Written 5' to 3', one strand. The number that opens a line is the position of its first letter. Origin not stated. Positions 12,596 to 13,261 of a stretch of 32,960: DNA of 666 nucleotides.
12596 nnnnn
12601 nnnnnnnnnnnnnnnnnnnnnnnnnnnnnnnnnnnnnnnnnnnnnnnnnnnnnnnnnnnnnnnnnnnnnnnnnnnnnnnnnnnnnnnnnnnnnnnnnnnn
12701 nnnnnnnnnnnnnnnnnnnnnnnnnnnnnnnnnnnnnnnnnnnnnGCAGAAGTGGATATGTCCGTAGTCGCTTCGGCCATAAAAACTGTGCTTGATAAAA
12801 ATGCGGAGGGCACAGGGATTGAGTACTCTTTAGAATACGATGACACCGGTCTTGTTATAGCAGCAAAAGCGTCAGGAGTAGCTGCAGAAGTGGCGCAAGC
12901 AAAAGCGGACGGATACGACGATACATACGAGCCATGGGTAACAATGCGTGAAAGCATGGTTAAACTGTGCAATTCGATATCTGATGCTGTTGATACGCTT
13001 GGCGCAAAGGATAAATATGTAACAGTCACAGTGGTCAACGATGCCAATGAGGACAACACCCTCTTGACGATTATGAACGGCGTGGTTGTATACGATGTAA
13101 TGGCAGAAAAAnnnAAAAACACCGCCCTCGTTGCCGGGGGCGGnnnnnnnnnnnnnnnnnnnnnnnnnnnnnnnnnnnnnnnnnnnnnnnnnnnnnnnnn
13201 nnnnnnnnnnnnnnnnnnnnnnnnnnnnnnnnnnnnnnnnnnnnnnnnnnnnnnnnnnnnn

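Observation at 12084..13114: Uncharacterised two-gene membrane cassette between repressor and integrase, a candidate superinfection-exclusion or defence module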

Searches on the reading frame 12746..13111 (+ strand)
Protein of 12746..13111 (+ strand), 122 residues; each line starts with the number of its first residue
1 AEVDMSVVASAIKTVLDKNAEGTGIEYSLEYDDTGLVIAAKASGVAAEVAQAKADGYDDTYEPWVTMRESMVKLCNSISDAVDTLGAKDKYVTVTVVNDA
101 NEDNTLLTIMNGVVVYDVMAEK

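Call 32: search_solved_structures(query=A1, max_evalue=10)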
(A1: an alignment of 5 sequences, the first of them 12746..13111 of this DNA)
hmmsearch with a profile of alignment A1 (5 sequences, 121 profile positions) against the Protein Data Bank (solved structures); distinct sequences matched with E-value up to 10: 5.
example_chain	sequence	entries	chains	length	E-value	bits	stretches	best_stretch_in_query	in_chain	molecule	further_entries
1ygh_A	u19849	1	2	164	0.36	14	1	13-70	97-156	PROTEIN (TRANSCRIPTIONAL ACTIVATOR GCN5)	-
6cw2_D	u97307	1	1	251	0.76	13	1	13-71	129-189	Histone acetyltransferase GCN5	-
6cw3_F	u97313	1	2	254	0.83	12.8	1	13-71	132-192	Histone acetyltransferase GCN5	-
2b61_A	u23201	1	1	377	0.91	12.7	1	67-101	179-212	Homoserine O-acetyltransferase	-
1bs2_A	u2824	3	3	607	1.3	12.2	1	12-68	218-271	PROTEIN (ARGINYL-TRNA SYNTHETASE) | ARGINYL-TRNA SYNTHETASE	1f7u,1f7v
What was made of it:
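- Tried and rejected: A PDB sequence search with the ORF2 domain profile found nothing significant (call 32).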

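Call 39: search_protein_representatives(alignment_id=A1)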
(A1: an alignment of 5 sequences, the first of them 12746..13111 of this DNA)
Query: 5 sequences, 121 profile positions. Proteins with E-value up to 0.001 (for the whole library): 686; up to 1e-10: 244; up to 1e-30: 5. The best 150 are listed.
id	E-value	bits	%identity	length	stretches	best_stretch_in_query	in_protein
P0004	6.3e-59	213.4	-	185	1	1-121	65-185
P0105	9.4e-48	177.4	-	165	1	3-120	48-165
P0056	7.3e-45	168.0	-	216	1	2-120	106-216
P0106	2.9e-35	137.0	-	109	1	4-120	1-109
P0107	5.4e-31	123.3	-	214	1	17-120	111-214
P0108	8.7e-30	119.4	-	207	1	5-120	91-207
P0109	2.3e-29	118.0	-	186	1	2-120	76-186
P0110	3.6e-29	117.3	-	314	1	24-120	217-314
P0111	4.6e-28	113.8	-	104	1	22-120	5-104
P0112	8.4e-28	112.9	-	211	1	23-120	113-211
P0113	1.5e-27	112.1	-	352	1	11-120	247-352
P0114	3.1e-27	111.1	-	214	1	14-120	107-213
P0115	1.8e-26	108.7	-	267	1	14-120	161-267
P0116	6.7e-24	100.4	-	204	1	13-121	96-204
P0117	9.4e-24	99.9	-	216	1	12-120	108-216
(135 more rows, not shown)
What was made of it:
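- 12566..13114 (+): ORF2: N-in/C-out single-pass membrane protein, 182 aa. Lys-rich stub at residues 1-18. TM at about residues 19-38 (nt 12620-12679). Q/D/K-rich linker at residues 39-60. Extracytoplasmic alpha/beta domain at residues 61-182 (nt 12746-13111), with near-invariant W124, the loop N-D-x-N-x-D-N and the C-terminal NGxVxYD. Profile search found 686 clusters at E<=1e-3 (call 39).
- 686 clusters at E<=1e-3 (call 39). The domain family is large and mostly found outside recognisable phage context (call 39).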

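Call 47: find_related_loci(query=A1, collection=genome_contigs, flank=6000)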
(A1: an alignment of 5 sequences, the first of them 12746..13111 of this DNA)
Query A1 (122 aa) in genome_contigs; peptide patterns used: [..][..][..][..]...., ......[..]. (x = any residue, [..] = any of these).
67 stretches matched a pattern; 2 encode a relative of the query (tblastn E <= 1e-3); 2 distinct loci.
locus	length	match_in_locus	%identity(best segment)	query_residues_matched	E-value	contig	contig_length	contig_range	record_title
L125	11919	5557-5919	100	2-122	8e-78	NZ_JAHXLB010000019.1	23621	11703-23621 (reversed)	Helicobacter pylori strain SHZY19 contig_19, whole genome shotgun sequence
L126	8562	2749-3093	36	6-120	7e-21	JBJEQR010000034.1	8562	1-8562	MAG: Oscillospiraceae bacterium isolate PUUB39_bin.039 NODE_5898_length_8562_cov_14.745974, whole genome shotgun sequenc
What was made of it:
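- Tried and rejected: The genome scan gave only an Oscillospiraceae MAG with a 36% relative and an implausible 'Helicobacter pylori' contig (call 47).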

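Call 51: predict_structure(alignment_id=A4)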
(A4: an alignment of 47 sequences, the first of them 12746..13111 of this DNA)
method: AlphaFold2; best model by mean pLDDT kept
length: 122 residues; sequences in the alignment: 47
mean_pLDDT: 95.9   pTM: 0.87
mean pLDDT of the five models: 95.9, 95.3, 95.2, 94.8, 94.2
residues with pLDDT >= 90: 117; 70-90: 3; 50-70: 2; < 50: 0
segments of 3 or more residues with pLDDT < 50: none
pLDDT, mean of each block of 10 residues (from residue 1): 92 95 94 97 97 97 97 97 95 98 97 98 79
secondary structure, 60 per line:
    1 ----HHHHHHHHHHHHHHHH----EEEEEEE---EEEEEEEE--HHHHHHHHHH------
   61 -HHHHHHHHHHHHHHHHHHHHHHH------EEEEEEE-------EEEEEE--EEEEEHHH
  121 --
elements in order: H5-20 E25-31 E35-42 H45-54 H62-84 E91-97 E105-110 E113-117
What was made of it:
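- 12566..13114 (+): AF2 pLDDT 95.9 (call 51).
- Checked: That domain folds with mean pLDDT 95.9 and pTM 0.87 (call 51).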

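Call 55: fold_search(model_id=the predicted structure, library=pdb)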
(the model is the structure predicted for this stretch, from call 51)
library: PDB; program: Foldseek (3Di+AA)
matches with E <= 10: 671; with E <= 0.001: 0
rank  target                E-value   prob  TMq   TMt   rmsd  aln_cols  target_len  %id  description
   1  3npd                  2.4e-03  0.99  0.46  0.48   5.7       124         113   11  Crystal structure of a putative secreted protein (PA3611) from PSEUDOMONAS AERUGINOSA at 1.60 A resolution (released 2010-07-28)
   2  4bsz_A                1.1e-01  0.16  0.22  0.16  19.2       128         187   12  Crystal Structure of the Yeast Ribosomal Protein Rps3 in Complex with its Chaperone Yar1 (released 2013-09-04)
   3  4hlb                  2.1e-01  0.35  0.34  0.41   8.9       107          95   15  Crystal structure of an alpha-lytic protease prodomain-like protein (DESPIG_01740) from Desulfovibrio piger ATCC 29098 a (released 2012-12-12)
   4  2c1i                  2.3e-01  0.20  0.26  0.11   8.2        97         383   16  Structure of Streptococcus pneumoniae peptidoglycan deacetylase (SpPgdA) D 275 N Mutant. (released 2005-09-20)
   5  9h3g_AA               2.8e-01  0.35  0.35  0.24   5.8       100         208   11  Structure of the Arabidopsis thaliana 80S ribosome in complex with P- and E-site tRNAs and mRNA (released 2026-02-04)
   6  2c1g                  3.0e-01  0.20  0.27  0.11   9.0        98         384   14  Structure of Streptococcus pneumoniae peptidoglycan deacetylase (SpPgdA) (released 2005-09-15)
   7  6skf_Ac               3.6e-01  0.35  0.36  0.25   6.3        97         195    9  Cryo-EM Structure of T. kodakarensis 70S ribosome (released 2020-07-29)
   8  4v5o_AC               3.6e-01  0.20  0.23  0.14  10.4        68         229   20  CRYSTAL STRUCTURE OF THE EUKARYOTIC 40S RIBOSOMAL SUBUNIT IN COMPLEX WITH INITIATION FACTOR 1. (released 2014-07-09)
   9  3gr0_A                3.9e-01  0.51  0.38  0.26   6.6        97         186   12  Periplasmic domain of the T3SS inner membrane protein PrgH from S.typhimurium (fragment 170-362) (released 2009-05-19)
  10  5o5j_C                3.9e-01  0.44  0.38  0.25   7.3        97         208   12  Structure of the 30S small ribosomal subunit from Mycobacterium smegmatis (released 2017-07-12)
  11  3gr1_F                4.2e-01  0.47  0.36  0.25   6.8        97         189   11  Periplasmic domain of the T3SS inner membrane protein PrgH from S.typhimurium (fragment 170-392) (released 2009-05-19)
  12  3gku_C                4.4e-01  0.33  0.38  0.36   5.4       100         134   13  Crystal structure of a probable RNA-binding protein from Clostridium symbiosum ATCC 14940 (released 2009-03-31)
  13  6az1_C                4.7e-01  0.38  0.36  0.24   5.1        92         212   12  Cryo-EM structure of the small subunit of Leishmania ribosome bound to paromomycin (released 2017-12-06)
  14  2y4o_A                4.7e-01  0.12  0.24  0.10   7.2        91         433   12  Crystal Structure of PaaK2 in complex with phenylacetyl adenylate (released 2011-03-09)
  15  6n38_H                4.7e-01  0.12  0.26  0.08   7.1        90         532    9  Structure of the type VI secretion system TssK-TssF-TssG baseplate subcomplex revealed by cryo-electron microscopy - f (released 2018-12-26)
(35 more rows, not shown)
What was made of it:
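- The weak structural match is to a secreted protein (call 55).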

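Call 59: fold_search(model_id=the predicted structure, library=viral)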
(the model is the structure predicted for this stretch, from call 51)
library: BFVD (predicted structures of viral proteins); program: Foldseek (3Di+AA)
matches with E <= 10: 635; with E <= 0.001: 3
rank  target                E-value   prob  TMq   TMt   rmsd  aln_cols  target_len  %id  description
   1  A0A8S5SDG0            8.6e-05  1.00  0.44  0.22   5.7       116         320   17  DUF5067 domain-containing protein [Siphoviridae sp. ctrCv3]
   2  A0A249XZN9            1.3e-04  1.00  0.64  0.47   3.5       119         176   14  (no name in the UniProt tables at hand)
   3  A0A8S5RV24            3.9e-04  1.00  0.56  0.52   4.1       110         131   17  (no name in the UniProt tables at hand)
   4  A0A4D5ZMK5            1.7e-02  0.96  0.45  0.34   4.3       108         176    9  (no name in the UniProt tables at hand)
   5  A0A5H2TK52            2.2e-02  0.92  0.42  0.45   5.5       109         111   12  (no name in the UniProt tables at hand)
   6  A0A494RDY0            5.7e-02  0.90  0.45  0.30   5.7       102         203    8  (no name in the UniProt tables at hand)
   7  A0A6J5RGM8            5.7e-02  0.47  0.29  0.29   6.7        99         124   12  Uncharacterized protein [uncultured Caudovirales phage]
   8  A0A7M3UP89            6.9e-02  0.41  0.33  0.26  12.0       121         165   11  Uncharacterized protein [Pyramimonas orientalis virus]
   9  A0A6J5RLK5            7.4e-02  0.35  0.37  0.17  12.0       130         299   11  CRISPR-associated Cas4-like protein [uncultured Caudovirales phage]
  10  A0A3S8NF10            7.4e-02  0.28  0.28  0.30   6.2        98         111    9  Uncharacterized protein [Sulfolobales Beppu filamentous virus 3]
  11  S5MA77                7.9e-02  0.63  0.40  0.43   6.5       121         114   13  Uncharacterized protein [Bacillus phage Basilisk]
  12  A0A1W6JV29            9.1e-02  0.35  0.35  0.29   7.3       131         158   14  Uncharacterized protein [Vibrio phage pVco-5]
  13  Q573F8                1.1e-01  0.35  0.35  0.38   7.4       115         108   15  Uncharacterized protein ORF108 [Acidianus filamentous virus 2 (isolate Italy/Pozzuoli)]
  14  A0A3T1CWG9            1.1e-01  0.28  0.31  0.34   6.8       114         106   12  Uncharacterized protein [Acanthamoeba castellanii medusavirus J1]
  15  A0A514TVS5            1.3e-01  0.16  0.25  0.16  11.6        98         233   10  Uncharacterized protein [Aeromonas phage D3]
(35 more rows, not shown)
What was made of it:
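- The best PDB match (PA3611, TM-score 0.46, call 55) and the best BFVD matches (call 59) are weak or unannotated.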

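Call 65: search_protein_families(library=phrogs, proteins=[window:12746-13111:+], max_evalue=0.1)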
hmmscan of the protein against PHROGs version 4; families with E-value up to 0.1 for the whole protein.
window:12746-13111:+ (122 aa): 0 families

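Call 76: search_protein_families(library=pfam, alignment_id=A7, max_evalue=0.0001)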
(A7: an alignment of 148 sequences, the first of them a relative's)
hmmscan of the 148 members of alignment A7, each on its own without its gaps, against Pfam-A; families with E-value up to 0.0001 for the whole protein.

A. member 1, P0105 (165 aa): 0 families

B. families by the number of members that match (of 148 scanned): 20 families
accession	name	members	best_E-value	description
PF13240.11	Zn_Ribbon_1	28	1.3e-15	zinc-ribbon domain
PF13248.11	Zn_ribbon_3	21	9.5e-13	zinc-ribbon domain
PF12773.13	DZR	21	6.5e-11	Double zinc ribbon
PF10571.15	UPF0547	5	3.8e-07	Uncharacterised protein family UPF0547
PF07553.16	Lipoprotein_Ltp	4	9.1e-40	Host cell surface-exposed lipoprotein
PF17032.10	Zn_ribbon_15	4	1.5e-07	zinc-ribbon family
PF12172.15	zf-ChsH2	3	1.4e-09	ChsH2, rubredoxin-like zinc ribbon domain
PF24460.1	DUF7575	3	3.6e-08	Domain of unknown function (DUF7575)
PF24463.1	DUF7577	3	7.1e-05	Domain of unknown function (DUF7577)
PF07754.17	HVO_2753_ZBP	2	8.6e-07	Small zinc finger protein HVO_2753-like, Zn-binding pocket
PF18912.6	DZR_2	2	1.2e-05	Double zinc ribbon domain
PF02368.24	Big_2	1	1.3e-11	Bacterial Ig-like domain (group 2)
PF08271.17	Zn_Ribbon_TF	1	9.9e-08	TFIIB zinc-binding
PF14803.11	Zn_ribbon_Nudix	1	4.3e-07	Nudix N-terminal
PF13567.11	DUF4131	1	1.1e-05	Domain of unknown function (DUF4131)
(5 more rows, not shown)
